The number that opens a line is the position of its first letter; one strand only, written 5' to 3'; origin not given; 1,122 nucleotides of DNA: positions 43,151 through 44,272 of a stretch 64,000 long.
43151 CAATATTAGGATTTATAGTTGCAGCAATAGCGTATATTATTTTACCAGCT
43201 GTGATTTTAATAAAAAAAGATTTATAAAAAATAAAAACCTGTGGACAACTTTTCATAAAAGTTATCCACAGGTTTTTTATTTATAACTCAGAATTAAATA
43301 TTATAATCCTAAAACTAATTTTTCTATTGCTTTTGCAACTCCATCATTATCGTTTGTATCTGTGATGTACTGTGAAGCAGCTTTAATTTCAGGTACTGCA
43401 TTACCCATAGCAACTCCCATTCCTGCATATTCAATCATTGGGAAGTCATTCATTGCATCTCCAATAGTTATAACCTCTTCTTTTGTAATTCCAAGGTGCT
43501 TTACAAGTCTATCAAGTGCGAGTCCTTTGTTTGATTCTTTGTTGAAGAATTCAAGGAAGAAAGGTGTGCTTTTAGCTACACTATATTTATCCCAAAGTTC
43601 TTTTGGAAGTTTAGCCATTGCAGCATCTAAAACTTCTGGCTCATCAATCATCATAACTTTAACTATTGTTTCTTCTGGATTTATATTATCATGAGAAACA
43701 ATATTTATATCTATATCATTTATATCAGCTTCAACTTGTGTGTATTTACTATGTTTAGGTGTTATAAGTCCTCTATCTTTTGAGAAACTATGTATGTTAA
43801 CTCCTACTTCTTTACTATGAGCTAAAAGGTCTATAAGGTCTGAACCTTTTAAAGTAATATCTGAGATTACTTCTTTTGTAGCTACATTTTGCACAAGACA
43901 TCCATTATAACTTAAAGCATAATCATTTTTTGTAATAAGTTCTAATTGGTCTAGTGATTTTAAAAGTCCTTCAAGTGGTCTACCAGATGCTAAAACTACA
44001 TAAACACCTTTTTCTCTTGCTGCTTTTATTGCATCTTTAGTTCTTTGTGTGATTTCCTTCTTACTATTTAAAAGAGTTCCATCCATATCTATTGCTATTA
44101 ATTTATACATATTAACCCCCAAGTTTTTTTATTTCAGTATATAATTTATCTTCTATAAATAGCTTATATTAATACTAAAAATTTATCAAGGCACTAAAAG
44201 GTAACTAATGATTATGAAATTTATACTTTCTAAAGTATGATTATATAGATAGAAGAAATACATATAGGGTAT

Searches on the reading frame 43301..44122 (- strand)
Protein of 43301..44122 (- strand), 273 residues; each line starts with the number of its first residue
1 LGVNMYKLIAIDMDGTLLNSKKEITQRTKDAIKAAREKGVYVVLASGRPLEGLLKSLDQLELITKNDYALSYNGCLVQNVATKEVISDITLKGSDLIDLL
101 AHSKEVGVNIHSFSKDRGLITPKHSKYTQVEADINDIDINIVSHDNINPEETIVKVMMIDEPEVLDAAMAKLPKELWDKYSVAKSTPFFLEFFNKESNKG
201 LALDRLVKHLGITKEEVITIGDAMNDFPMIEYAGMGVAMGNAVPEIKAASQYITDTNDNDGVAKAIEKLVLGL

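Call 8: search_protein_families(library=pfam, proteins=[window:43301-44122:-])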
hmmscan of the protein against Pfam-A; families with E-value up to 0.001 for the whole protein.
window:43301-44122:- (273 aa): 6 families
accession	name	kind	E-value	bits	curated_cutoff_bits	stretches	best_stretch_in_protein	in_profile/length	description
PF08282.18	Hydrolase_3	-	2.4e-69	234.3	20.9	1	9-266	1-255/255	haloacid dehalogenase-like hydrolase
PF05116.19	S6PP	-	1.5e-13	51.4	20.3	2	185-251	152-219/247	Sucrose-6F-phosphate phosphohydrolase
PF00702.32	Hydrolase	-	2.4e-10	41.5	26.4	1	198-234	155-191/191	haloacid dehalogenase-like hydrolase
PF13419.12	HAD_2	-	1.3e-05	25.9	23.8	0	204-238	142-176/178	Haloacid dehalogenase-like hydrolase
PF12710.13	HAD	-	0.00026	21.9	27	0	192-230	148-188/189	haloacid dehalogenase-like hydrolase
PF13344.12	Hydrolase_6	-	0.00077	19.9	27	0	9-70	1-64/101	Haloacid dehalogenase-like hydrolase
